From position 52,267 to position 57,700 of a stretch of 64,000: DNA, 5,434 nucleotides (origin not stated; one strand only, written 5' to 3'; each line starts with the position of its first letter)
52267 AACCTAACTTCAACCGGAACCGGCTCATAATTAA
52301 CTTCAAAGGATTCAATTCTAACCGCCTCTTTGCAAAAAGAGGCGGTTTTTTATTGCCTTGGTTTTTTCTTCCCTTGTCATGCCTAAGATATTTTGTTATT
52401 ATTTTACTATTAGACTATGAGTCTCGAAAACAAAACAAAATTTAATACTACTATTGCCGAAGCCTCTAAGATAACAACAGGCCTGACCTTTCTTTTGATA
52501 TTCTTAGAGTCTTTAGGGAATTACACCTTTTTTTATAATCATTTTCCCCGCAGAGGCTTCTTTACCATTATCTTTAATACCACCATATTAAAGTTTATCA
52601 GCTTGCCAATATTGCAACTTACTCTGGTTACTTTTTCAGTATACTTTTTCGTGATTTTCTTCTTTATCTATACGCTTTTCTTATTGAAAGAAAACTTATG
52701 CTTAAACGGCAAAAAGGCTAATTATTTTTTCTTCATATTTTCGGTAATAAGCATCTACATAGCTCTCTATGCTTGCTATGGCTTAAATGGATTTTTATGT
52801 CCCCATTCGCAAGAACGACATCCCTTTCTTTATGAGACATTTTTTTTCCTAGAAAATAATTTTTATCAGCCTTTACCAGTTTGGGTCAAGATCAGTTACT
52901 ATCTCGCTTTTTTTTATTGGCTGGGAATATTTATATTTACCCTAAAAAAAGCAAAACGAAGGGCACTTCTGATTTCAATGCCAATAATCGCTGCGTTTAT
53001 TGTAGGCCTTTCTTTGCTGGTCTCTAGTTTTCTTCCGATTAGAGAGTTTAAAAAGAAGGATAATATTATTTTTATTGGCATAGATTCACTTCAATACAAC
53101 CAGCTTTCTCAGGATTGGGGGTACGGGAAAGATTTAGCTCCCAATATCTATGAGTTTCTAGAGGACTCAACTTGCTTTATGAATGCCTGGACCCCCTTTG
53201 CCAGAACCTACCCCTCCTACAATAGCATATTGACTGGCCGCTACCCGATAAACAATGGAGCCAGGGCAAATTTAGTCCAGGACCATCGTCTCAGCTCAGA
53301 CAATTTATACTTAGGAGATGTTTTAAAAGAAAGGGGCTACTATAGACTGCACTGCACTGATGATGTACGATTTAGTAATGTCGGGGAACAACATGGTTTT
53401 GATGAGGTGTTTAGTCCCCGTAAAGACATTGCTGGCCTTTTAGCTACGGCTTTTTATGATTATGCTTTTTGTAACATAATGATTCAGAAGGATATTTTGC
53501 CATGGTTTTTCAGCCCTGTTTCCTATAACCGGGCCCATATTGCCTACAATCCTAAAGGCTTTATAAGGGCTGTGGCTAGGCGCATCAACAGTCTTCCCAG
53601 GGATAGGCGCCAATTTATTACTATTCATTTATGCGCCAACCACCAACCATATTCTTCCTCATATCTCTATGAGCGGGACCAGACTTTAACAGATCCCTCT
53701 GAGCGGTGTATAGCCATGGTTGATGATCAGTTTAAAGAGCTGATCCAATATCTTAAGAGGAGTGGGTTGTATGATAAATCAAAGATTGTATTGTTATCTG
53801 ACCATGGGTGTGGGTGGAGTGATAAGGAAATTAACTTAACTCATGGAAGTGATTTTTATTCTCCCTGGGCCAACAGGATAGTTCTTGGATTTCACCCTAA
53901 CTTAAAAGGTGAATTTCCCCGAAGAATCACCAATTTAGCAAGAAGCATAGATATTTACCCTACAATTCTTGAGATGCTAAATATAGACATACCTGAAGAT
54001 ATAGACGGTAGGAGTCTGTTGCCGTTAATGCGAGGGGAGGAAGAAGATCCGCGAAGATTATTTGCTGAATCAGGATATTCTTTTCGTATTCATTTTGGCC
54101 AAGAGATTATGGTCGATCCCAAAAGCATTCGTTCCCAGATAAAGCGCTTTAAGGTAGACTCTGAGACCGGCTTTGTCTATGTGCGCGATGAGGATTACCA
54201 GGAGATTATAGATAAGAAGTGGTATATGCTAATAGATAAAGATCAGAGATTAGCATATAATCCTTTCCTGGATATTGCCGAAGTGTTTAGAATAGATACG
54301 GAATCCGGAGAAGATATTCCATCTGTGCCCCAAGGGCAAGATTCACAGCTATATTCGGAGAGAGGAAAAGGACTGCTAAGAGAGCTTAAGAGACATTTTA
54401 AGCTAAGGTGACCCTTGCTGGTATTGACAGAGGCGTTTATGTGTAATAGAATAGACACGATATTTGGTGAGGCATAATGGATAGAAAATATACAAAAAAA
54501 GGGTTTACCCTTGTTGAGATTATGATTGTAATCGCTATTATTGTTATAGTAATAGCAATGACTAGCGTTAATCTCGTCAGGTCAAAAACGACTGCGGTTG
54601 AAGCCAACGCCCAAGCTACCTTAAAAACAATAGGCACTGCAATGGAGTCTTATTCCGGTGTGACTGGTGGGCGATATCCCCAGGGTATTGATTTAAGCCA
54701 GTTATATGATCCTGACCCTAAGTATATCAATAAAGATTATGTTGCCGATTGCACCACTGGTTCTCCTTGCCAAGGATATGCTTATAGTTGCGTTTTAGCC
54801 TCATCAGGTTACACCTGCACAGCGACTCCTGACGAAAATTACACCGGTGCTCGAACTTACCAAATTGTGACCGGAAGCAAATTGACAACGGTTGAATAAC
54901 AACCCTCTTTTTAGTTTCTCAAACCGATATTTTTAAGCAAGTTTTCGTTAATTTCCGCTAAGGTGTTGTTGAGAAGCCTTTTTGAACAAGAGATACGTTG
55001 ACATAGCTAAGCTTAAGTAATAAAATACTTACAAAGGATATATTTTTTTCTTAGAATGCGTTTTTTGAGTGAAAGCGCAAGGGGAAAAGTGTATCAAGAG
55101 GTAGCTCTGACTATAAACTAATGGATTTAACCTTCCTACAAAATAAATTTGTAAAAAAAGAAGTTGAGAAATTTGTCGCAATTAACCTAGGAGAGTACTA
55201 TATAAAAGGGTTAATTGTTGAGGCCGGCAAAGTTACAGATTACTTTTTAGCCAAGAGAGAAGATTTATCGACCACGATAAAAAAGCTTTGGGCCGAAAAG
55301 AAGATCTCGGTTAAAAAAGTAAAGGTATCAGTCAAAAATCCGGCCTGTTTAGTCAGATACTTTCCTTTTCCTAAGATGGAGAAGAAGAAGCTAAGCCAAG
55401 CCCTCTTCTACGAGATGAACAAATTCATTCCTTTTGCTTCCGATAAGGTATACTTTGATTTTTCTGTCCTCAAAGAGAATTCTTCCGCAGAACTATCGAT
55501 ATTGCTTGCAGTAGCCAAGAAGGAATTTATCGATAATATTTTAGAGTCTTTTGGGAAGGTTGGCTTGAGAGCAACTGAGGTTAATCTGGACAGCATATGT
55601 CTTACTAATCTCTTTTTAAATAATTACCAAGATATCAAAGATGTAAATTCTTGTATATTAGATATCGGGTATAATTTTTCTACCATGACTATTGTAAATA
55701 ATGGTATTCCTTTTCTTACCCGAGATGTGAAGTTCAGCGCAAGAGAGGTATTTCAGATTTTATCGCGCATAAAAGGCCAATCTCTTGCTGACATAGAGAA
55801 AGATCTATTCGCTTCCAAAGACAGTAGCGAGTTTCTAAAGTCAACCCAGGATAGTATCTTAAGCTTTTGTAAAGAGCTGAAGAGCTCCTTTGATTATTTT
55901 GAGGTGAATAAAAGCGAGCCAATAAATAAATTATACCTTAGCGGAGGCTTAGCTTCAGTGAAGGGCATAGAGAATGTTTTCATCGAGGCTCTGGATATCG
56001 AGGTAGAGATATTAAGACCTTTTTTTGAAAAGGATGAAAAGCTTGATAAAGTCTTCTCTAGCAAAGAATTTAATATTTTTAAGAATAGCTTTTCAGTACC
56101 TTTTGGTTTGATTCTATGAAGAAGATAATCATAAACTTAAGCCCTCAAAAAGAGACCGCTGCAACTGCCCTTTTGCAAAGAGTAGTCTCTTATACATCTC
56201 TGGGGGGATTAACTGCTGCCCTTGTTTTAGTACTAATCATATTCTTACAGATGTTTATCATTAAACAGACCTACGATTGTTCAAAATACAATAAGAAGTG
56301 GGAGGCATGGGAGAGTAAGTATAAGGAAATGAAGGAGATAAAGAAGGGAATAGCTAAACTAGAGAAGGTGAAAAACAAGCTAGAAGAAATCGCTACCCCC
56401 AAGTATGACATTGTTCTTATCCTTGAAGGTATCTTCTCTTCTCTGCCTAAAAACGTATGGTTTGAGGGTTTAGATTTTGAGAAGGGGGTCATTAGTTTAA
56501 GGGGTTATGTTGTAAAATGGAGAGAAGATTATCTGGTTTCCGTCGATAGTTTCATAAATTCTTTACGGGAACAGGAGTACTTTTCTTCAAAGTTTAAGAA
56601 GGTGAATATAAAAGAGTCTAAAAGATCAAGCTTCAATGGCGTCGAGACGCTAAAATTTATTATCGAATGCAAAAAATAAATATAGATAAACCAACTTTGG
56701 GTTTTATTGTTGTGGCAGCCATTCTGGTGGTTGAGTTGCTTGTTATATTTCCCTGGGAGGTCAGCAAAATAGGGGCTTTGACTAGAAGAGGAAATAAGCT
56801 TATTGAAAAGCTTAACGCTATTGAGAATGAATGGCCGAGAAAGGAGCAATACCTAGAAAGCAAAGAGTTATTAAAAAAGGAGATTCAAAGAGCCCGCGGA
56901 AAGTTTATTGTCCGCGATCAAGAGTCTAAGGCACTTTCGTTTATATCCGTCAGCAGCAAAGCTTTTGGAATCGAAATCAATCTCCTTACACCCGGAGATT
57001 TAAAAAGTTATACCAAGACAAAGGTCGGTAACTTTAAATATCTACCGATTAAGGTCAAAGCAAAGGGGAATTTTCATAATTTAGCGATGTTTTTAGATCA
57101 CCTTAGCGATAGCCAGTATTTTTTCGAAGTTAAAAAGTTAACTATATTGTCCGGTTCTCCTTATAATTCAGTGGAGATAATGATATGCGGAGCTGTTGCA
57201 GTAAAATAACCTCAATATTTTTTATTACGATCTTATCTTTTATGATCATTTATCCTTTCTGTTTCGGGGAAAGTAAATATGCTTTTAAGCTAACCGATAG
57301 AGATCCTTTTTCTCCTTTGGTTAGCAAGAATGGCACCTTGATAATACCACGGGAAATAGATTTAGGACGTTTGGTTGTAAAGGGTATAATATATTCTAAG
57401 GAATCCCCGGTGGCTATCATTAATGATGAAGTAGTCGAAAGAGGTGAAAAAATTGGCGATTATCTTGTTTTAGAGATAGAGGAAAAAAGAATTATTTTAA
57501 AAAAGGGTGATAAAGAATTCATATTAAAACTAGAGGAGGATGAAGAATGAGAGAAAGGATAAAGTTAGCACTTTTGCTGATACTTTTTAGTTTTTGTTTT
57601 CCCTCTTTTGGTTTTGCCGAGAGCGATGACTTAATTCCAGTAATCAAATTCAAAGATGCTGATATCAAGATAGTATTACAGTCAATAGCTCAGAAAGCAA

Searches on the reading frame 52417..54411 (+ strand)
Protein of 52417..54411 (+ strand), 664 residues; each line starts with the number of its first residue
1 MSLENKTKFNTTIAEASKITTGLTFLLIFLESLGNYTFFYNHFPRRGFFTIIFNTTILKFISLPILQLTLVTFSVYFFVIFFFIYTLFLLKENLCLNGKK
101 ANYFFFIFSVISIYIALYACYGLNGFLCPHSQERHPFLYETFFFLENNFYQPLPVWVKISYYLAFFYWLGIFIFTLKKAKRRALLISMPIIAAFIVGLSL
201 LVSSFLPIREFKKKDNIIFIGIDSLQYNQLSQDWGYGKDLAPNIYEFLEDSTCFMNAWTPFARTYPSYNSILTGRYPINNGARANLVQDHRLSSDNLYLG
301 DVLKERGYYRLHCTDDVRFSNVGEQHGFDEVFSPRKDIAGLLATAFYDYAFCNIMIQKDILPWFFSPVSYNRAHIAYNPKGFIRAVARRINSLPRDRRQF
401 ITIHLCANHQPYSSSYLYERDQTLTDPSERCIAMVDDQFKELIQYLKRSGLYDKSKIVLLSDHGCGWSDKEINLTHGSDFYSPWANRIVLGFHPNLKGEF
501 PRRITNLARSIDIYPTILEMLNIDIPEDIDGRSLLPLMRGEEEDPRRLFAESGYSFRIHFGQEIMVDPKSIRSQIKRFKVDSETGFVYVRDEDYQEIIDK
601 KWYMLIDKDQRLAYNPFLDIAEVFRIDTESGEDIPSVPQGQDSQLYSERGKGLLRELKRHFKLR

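Call 4: search_protein_families(library=pfam, proteins=[window:52417-54411:+], max_evalue=0.01)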
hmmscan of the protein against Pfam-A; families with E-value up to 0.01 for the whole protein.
window:52417-54411:+ (664 aa): 4 families
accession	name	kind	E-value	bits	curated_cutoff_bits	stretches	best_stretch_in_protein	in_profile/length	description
PF00884.28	Sulfatase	-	2.7e-22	79.9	25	1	216-522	2-300/301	Sulfatase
PF01663.27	Phosphodiest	-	5.4e-10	39.8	23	2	432-474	188-232/342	Type I phosphodiesterase / nucleotide pyrophosphatase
PF16347.10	SGSH_C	-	2.4e-06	28.2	29.3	1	503-556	33-84/154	N-sulphoglucosamine sulphohydrolase, C-terminal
PF02995.22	DUF229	-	0.0025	17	25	0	425-465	303-343/496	Protein of unknown function (DUF229)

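Call 92: search_protein_families(library=ncbifam, proteins=[window:52417-54411:+], max_evalue=0.001)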
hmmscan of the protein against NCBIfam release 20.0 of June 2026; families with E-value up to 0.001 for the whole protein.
window:52417-54411:+ (664 aa): 5 families
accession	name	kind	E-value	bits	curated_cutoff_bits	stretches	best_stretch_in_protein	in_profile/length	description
NF045661.1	HdlasePehA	equivalog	8.9e-17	60.9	900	1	432-561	288-415/506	phosphoric/sulfuric ester hydrolase PehA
NF010322.0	PRK13759.1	equivalog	2.5e-16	59.2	481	1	430-549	272-391/486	arylsulfatase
TIGR03417.1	chol_sulfatase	equivalog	4.1e-13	49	433.45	2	432-543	259-369/500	choline-sulfatase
NF038075.1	fam_STM4013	hypoth_equivalog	3e-10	40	250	1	361-472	131-241/261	STM4013/SEN3800 family hydrolase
NF053595.1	LptchSynLtaSGpos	equivalog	0.0002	20.1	970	1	434-528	436-533/626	lipoteichoic acid synthase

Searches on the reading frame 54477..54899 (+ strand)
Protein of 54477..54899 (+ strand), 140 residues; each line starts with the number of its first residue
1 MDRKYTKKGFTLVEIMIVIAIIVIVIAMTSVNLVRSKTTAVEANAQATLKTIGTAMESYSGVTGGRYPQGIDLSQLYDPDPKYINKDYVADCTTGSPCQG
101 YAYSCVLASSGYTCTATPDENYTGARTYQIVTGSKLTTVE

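Call 4: search_protein_families(library=pfam, proteins=[window:54477-54899:+], max_evalue=0.01)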
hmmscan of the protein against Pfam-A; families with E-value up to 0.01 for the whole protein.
window:54477-54899:+ (140 aa): 1 family
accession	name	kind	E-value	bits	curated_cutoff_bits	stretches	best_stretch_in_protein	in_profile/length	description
PF07963.17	N_methyl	-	2.9e-08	33.4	21.2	1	7-29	4-26/27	Prokaryotic N-terminal methylation motif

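Call 92: search_protein_families(library=ncbifam, proteins=[window:54477-54899:+], max_evalue=0.001)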
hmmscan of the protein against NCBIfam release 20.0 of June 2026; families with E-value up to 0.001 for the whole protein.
window:54477-54899:+ (140 aa): 7 families
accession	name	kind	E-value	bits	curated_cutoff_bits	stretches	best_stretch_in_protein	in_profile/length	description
NF040999.1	pilin_ComGC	equivalog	4.3e-09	36.5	75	1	7-60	1-54/84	competence type IV pilus major pilin ComGC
TIGR01710.1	typeII_sec_gspG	equivalog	1.9e-08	34.4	88.85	1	8-70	1-65/134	type II secretion system major pseudopilin GspG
NF041775.1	typeIV_PilA_Myxo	equivalog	3.5e-08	33.7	400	1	7-60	10-63/214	type IV pilin protein PilA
TIGR02532.1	IV_pilin_GFxxxE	domain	4.2e-07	29.5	16.3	1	7-29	1-23/24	prepilin-type N-terminal cleavage/methylation domain-containing protein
TIGR01708.2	typeII_sec_gspH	equivalog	4.7e-07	30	80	1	8-55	2-50/169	type II secretion system minor pseudopilin GspH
NF040982.1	ComGD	equivalog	0.00021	21.7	70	1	7-44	1-37/139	competence type IV pilus minor pilin ComGD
NF041013.1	T4P_ComGE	equivalog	0.00035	20.6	49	1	7-58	3-55/83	competence type IV pilus minor pilin ComGE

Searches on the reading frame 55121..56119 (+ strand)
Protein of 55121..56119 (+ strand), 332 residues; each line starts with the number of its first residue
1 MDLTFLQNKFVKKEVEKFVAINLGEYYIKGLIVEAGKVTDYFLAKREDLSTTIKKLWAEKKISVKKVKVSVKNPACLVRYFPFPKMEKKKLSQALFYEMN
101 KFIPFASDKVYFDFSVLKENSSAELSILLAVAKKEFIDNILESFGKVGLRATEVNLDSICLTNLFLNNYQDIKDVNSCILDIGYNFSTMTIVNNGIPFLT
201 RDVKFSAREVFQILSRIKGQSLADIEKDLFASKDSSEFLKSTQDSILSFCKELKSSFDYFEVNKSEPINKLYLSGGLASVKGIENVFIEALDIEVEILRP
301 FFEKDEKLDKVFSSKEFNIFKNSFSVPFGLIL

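Call 4: search_protein_families(library=pfam, proteins=[window:55121-56119:+], max_evalue=0.01)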
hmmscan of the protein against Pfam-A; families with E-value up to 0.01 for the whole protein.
window:55121-56119:+ (332 aa): 1 family
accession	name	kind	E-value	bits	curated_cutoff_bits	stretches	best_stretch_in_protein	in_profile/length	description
PF11104.14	PilM_2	-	9.2e-28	97.6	27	1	33-330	31-335/340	Type IV pilus assembly protein PilM;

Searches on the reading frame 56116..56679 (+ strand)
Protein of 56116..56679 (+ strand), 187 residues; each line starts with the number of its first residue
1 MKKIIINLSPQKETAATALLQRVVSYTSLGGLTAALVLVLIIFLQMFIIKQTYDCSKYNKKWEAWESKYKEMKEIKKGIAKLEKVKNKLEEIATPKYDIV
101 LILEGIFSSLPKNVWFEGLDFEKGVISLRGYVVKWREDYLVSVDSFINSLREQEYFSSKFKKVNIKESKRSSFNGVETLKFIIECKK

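Call 75: search_protein_families(library=pfam, proteins=[window:56116-56679:+], max_evalue=0.01)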
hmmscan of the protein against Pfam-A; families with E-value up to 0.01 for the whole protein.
window:56116-56679:+ (187 aa): 1 family
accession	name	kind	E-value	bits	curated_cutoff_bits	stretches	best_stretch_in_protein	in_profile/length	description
PF05137.18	PilN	-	0.0001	22.7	22.8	1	103-186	3-77/78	Fimbrial assembly protein (PilN)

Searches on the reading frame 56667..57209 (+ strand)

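Call 75: search_protein_families(library=pfam, proteins=[window:56667-57209:+], max_evalue=0.01)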
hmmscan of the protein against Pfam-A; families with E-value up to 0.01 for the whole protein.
window:56667-57209:+ (180 aa): 2 families
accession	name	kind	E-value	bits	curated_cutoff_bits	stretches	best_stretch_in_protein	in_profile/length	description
PF04350.18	PilO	-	0.0022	18.6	22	1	85-160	51-121/145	Pilus assembly protein, PilO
PF03256.22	ANAPC10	-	0.0074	16.4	21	1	76-166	13-102/185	Anaphase-promoting complex, subunit 10 (APC10)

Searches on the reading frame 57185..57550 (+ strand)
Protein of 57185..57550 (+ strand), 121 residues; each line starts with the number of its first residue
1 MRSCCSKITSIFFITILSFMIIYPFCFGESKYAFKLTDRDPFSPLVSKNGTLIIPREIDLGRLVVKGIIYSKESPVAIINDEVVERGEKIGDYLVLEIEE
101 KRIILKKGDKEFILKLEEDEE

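Call 75: search_protein_families(library=pfam, proteins=[window:57185-57550:+], max_evalue=0.01)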
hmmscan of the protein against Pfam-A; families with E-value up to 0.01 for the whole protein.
window:57185-57550:+ (121 aa): 1 family
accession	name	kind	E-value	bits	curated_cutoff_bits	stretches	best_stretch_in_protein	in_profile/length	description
PF16537.11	T2SSB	-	0.0013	18.8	28.4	1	65-114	6-58/60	Type II secretion system protein B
